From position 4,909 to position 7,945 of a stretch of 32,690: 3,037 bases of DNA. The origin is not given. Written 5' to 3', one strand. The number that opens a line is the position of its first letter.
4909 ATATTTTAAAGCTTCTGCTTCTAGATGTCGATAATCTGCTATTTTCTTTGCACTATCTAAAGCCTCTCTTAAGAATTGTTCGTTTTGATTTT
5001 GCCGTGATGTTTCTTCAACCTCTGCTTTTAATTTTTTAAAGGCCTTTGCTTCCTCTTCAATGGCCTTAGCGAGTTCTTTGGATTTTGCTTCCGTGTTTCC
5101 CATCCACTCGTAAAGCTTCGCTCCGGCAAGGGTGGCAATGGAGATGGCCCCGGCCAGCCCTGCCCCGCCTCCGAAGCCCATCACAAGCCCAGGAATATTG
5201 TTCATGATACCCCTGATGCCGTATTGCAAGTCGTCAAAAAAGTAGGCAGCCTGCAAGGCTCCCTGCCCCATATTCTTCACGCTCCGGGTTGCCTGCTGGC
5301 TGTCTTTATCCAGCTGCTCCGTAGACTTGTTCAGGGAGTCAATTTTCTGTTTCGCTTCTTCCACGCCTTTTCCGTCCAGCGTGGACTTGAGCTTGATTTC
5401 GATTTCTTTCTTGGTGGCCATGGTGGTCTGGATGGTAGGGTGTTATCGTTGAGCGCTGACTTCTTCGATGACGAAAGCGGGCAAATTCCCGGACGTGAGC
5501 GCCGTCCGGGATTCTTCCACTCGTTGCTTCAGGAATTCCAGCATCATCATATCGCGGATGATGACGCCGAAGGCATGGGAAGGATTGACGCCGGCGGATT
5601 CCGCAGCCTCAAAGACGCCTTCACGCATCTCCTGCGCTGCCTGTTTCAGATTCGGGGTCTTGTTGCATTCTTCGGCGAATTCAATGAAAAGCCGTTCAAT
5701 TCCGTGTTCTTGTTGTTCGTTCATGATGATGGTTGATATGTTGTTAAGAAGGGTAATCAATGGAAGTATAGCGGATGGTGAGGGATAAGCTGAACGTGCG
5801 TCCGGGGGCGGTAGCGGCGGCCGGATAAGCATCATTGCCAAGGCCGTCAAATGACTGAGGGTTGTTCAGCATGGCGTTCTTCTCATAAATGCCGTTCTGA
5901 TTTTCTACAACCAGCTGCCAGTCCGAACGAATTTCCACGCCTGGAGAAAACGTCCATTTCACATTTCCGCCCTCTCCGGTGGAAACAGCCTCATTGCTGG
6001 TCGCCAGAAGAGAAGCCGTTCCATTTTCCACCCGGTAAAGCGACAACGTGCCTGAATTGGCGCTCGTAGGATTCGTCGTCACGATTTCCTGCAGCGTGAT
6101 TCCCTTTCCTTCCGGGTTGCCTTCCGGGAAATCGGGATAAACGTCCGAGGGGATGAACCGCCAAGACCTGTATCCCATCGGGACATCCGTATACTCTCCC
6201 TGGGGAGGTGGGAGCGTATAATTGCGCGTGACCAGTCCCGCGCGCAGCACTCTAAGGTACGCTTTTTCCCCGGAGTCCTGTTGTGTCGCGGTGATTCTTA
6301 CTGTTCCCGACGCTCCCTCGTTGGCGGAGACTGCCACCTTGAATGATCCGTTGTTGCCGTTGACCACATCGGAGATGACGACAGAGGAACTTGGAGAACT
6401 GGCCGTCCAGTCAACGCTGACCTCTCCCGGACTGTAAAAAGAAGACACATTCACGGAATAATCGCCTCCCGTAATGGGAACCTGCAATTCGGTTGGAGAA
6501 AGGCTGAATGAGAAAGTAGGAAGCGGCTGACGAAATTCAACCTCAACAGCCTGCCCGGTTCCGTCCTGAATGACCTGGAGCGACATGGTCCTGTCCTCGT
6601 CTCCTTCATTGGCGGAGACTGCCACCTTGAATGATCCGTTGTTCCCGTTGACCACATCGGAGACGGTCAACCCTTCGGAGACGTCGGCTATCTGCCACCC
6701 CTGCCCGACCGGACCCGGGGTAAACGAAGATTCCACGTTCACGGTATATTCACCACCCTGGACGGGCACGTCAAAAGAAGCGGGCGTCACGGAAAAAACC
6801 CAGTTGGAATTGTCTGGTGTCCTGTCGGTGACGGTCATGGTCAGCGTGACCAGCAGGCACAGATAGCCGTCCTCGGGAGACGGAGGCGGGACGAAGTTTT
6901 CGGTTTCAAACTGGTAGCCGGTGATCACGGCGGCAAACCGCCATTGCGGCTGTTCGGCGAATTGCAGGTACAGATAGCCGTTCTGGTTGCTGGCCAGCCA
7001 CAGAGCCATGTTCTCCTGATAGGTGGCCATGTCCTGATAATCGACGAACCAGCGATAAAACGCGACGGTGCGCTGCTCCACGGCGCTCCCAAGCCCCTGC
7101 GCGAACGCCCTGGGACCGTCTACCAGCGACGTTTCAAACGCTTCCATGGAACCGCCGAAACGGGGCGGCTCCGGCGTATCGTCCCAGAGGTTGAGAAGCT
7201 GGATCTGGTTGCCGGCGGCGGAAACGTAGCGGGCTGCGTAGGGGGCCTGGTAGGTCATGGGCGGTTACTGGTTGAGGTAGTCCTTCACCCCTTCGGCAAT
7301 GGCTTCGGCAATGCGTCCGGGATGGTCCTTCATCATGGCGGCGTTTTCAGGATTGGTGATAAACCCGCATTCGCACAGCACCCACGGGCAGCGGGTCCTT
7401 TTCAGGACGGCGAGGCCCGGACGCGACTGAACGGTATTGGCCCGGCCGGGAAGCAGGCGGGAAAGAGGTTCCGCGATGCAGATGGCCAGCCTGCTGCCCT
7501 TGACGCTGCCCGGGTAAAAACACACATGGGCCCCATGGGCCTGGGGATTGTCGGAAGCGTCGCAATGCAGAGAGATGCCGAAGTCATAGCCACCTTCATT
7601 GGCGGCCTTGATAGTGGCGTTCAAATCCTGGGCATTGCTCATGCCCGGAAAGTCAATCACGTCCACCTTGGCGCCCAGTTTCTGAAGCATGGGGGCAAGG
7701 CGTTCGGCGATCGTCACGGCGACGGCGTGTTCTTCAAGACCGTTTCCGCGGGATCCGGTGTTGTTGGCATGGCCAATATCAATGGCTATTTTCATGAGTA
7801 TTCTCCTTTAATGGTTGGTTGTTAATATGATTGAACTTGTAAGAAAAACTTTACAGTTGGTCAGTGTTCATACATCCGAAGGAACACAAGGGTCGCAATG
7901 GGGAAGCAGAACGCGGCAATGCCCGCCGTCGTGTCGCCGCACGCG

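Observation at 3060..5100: Low-GC block makes a chimeric tape-measure-like gene and carries a DUF4339-TM moron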

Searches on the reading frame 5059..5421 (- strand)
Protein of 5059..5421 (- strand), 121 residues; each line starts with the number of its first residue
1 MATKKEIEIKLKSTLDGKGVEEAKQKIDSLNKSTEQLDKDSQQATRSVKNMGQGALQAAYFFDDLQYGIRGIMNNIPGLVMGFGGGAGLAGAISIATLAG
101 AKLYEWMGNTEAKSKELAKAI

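Call 21: find_related_loci(query=window:5059-5421:-, collection=viral_contigs, flank=5000)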
Query window:5059-5421:- (121 aa) in viral_contigs; peptide patterns used: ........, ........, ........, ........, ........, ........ (x = any residue, [..] = any of these).
84 stretches matched a pattern; 31 encode a relative of the query (tblastn E <= 1e-3); 31 distinct loci.
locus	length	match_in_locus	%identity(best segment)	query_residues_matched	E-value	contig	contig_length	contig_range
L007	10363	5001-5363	99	1-121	4e-78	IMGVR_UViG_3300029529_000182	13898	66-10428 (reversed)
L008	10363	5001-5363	98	1-121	2e-77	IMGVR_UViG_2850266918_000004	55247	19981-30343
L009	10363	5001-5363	97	1-121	1e-76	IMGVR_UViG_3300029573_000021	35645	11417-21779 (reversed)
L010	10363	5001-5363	97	1-121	1e-76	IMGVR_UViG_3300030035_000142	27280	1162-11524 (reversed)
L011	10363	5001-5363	96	1-121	6e-76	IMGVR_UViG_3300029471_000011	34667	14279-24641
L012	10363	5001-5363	96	1-121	1e-75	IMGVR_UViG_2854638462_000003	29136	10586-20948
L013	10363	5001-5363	96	1-121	1e-75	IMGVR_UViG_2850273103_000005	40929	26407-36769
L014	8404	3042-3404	93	1-121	4e-65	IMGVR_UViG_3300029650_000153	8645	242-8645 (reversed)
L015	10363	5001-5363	90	1-121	3e-62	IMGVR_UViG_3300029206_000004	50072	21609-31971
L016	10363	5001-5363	90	1-121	3e-62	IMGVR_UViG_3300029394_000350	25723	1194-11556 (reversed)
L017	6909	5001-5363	89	1-121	1e-61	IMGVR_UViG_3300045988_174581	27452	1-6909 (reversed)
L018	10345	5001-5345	93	1-115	8e-62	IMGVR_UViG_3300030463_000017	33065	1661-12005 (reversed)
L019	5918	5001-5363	89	1-121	1e-61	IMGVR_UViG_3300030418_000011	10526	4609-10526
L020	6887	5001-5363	90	1-121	3e-61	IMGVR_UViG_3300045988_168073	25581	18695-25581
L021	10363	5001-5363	89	1-121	4e-61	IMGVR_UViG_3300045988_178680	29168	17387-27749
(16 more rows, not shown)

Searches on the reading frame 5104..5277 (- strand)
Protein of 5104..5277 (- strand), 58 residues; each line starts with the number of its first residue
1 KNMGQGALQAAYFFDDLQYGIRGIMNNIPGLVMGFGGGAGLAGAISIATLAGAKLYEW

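Call 57: find_related_loci(query=A3, collection=genome_contigs, flank=8000)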
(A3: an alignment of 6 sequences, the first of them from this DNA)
Query A3 (58 aa) in genome_contigs; peptide patterns used: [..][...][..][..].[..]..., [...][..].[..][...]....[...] (x = any residue, [..] = any of these).
91 stretches matched a pattern; 9 encode a relative of the query (tblastn E <= 1e-3); 9 distinct loci.
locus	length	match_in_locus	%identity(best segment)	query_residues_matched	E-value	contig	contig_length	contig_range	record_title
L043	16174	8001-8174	83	1-58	4e-23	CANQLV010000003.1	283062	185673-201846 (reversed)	MAG: Akkermansia muciniphila isolate Lapin-015__bin23 genome assembly, contig: Lapin-015__NODE_8_length_283062_cov_16.28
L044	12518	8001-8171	58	2-58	2e-20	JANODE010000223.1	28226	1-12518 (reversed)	MAG: Akkermansiaceae bacterium isolate VAR_17_metabat_196 VAR_17_k141_927218, whole genome shotgun sequence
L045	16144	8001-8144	69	4-51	1e-19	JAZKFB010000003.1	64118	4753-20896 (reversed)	MAG: Verrucomicrobiota bacterium isolate DC_HB_02_SPN181219-bin059 DCHB02SPN_B059_0_000000000003, whole genome shotgun s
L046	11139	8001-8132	64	14-57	9e-17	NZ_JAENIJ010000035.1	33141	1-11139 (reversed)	Luteolibacter pohnpeiensis strain KCTC 22041 scaffold_35_33142, whole genome shotgun sequence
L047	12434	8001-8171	58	2-58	3e-12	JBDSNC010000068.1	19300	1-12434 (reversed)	MAG: Luteolibacter sp. isolate cluster1_bin.407 k127_8486750, whole genome shotgun sequence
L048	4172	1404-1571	54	2-57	1e-11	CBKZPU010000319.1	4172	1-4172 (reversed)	MAG TPA_asm: uncultured Verrucomicrobiaceae bacterium isolate SRR29175778_binner23_Refined_1 genome assembly, contig: ER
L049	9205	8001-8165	58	1-55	5e-11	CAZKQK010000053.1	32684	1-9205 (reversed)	MAG TPA_asm: uncultured Luteolibacter sp. isolate SRP344714_co2_123 genome assembly, contig: NODE_3331_length_32684_cov_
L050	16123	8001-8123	54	8-48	7e-11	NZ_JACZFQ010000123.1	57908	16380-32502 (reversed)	Luteolibacter marinus strain NBU1238 Scaffold16_3, whole genome shotgun sequence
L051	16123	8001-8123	46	1-41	1e-10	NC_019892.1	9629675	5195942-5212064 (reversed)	Singulisphaera acidiphila DSM 18658, complete sequence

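Call 60: search_protein_families(library=pfam, proteins=[L044:4255-6894:+, L044:6898-7278:+, L044:7275-7718:+, L044:9342-10955:+, L044:10952-12331:+, L044:3291-3860:+, L044:1944-2543:+, L051:9780-12512:+, L050:5949-7742:+, L050:9315-11258:+], max_evalue=0.01)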
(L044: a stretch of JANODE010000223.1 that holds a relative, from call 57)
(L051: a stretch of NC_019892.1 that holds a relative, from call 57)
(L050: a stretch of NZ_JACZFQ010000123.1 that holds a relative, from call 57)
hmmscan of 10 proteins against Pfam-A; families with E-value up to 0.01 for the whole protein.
L044:4255-6894:+ (879 aa): 0 families

L044:6898-7278:+ (126 aa): 0 families

L044:7275-7718:+ (147 aa): 0 families

L044:9342-10955:+ (537 aa): 0 families

L044:10952-12331:+ (459 aa): 0 families

L044:3291-3860:+ (189 aa): 0 families

L044:1944-2543:+ (199 aa): 0 families

L051:9780-12512:+ (910 aa): 0 families

L050:5949-7742:+ (597 aa): 0 families

L050:9315-11258:+ (647 aa): 0 families

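Call 61: search_protein_families(library=phrogs, proteins=[L044:4255-6894:+, L044:6898-7278:+, L044:7275-7718:+, L044:9342-10955:+, L044:10952-12331:+, L044:3291-3860:+, L044:1944-2543:+, L051:9780-12512:+, L050:5949-7742:+, L050:9315-11258:+], max_evalue=0.001)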
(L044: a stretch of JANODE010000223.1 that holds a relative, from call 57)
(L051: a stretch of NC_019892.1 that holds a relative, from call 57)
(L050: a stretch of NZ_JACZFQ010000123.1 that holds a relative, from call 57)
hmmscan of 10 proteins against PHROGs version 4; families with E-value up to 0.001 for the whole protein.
L044:4255-6894:+ (879 aa): 1 family
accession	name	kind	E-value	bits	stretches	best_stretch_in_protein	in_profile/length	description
phrog_32881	-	moron, auxiliary metabolic gene and host takeover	1.4e-11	44.5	1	122-216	129-222/690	pectin lyase activity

L044:6898-7278:+ (126 aa): 0 families

L044:7275-7718:+ (147 aa): 0 families

L044:9342-10955:+ (537 aa): 0 families

L044:10952-12331:+ (459 aa): 0 families

L044:3291-3860:+ (189 aa): 0 families

L044:1944-2543:+ (199 aa): 0 families

L051:9780-12512:+ (910 aa): 0 families

L050:5949-7742:+ (597 aa): 0 families

L050:9315-11258:+ (647 aa): 0 families

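Call 74: find_related_loci(query=A5, collection=metagenome_contigs, flank=6000)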
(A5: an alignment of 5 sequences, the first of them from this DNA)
Query A5 (58 aa) in metagenome_contigs; peptide patterns used: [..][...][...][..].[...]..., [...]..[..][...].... (x = any residue, [..] = any of these).
351 stretches matched a pattern; 114 encode a relative of the query (tblastn E <= 1e-3); the best 80 are kept; 80 distinct loci.
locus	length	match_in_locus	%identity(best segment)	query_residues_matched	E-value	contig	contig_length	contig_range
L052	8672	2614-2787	98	1-58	2e-37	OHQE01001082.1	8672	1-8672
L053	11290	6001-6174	100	1-58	1e-36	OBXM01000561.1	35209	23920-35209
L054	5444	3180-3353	100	1-58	2e-36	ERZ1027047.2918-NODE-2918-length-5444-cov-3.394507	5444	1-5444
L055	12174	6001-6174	100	1-58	2e-36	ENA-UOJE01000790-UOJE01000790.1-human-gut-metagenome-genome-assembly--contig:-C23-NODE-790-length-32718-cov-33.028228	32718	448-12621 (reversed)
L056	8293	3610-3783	97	1-58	1e-35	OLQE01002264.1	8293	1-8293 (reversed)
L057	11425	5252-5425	97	1-58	2e-35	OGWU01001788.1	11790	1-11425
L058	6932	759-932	97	1-58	4e-35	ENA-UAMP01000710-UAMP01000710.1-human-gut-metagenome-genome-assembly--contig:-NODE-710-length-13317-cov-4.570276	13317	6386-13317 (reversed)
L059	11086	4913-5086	97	1-58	3e-35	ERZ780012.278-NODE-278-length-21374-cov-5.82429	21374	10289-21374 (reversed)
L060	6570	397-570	97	1-58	4e-35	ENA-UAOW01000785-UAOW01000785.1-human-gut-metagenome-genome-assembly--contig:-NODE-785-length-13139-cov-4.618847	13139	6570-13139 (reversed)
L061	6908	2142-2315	97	1-58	2e-35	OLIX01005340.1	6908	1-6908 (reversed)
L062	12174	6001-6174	97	1-58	6e-35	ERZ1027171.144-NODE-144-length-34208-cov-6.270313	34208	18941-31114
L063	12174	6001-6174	97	1-58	5e-35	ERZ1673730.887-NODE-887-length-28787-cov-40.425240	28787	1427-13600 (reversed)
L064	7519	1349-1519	82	1-57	1e-29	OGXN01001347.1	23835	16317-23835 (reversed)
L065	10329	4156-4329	95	1-58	5e-27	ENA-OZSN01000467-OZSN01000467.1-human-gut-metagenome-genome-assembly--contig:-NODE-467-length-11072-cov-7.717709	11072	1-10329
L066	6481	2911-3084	95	1-58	6e-27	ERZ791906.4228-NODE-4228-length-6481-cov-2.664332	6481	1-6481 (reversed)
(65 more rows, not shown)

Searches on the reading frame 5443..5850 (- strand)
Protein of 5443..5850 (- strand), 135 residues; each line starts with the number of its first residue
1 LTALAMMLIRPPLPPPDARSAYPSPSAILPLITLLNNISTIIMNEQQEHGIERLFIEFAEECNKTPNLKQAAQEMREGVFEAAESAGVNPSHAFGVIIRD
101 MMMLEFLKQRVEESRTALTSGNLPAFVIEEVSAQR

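Call 6: search_protein_families(library=pfam, proteins=[window:5443-5850:-], max_evalue=0.01)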
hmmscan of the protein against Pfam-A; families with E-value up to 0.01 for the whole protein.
window:5443-5850:- (135 aa): 0 families

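Call 7: search_protein_families(library=phrogs, proteins=[window:5443-5850:-], max_evalue=0.01)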
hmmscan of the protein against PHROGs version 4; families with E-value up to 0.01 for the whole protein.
window:5443-5850:- (135 aa): 0 families

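Call 99: search_protein_families(library=padloc, proteins=[window:5443-5850:-], max_evalue=0.01)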
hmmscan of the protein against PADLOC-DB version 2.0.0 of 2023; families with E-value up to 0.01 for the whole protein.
window:5443-5850:- (135 aa): 0 families

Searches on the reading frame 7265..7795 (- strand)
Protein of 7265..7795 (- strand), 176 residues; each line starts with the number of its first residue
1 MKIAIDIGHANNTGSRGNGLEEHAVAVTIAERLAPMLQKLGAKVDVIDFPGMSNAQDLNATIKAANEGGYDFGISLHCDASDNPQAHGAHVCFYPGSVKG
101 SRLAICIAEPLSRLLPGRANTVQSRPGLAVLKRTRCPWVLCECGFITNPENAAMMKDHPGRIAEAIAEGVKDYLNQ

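Call 6: search_protein_families(library=pfam, proteins=[window:7265-7795:-], max_evalue=0.01)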
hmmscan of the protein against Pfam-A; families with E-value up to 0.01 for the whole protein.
window:7265-7795:- (176 aa): 1 family
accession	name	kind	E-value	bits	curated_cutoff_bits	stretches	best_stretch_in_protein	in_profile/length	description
PF01520.23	Amidase_3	-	1.1e-29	104.1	27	1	3-171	1-173/174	N-acetylmuramoyl-L-alanine amidase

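Call 7: search_protein_families(library=phrogs, proteins=[window:7265-7795:-], max_evalue=0.01)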
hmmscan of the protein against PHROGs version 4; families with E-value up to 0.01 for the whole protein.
window:7265-7795:- (176 aa): 4 families
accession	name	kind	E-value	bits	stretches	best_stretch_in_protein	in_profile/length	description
phrog_435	-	lysis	8.3e-42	144.9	1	1-175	113-286/556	endolysin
phrog_2742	-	lysis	1.5e-13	51.8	1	2-175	3-182/318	endolysin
phrog_489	-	lysis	1.8e-09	37.9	1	2-172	166-350/459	endolysin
phrog_12727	-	lysis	2.1e-05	24.9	1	2-172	163-340/393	endolysin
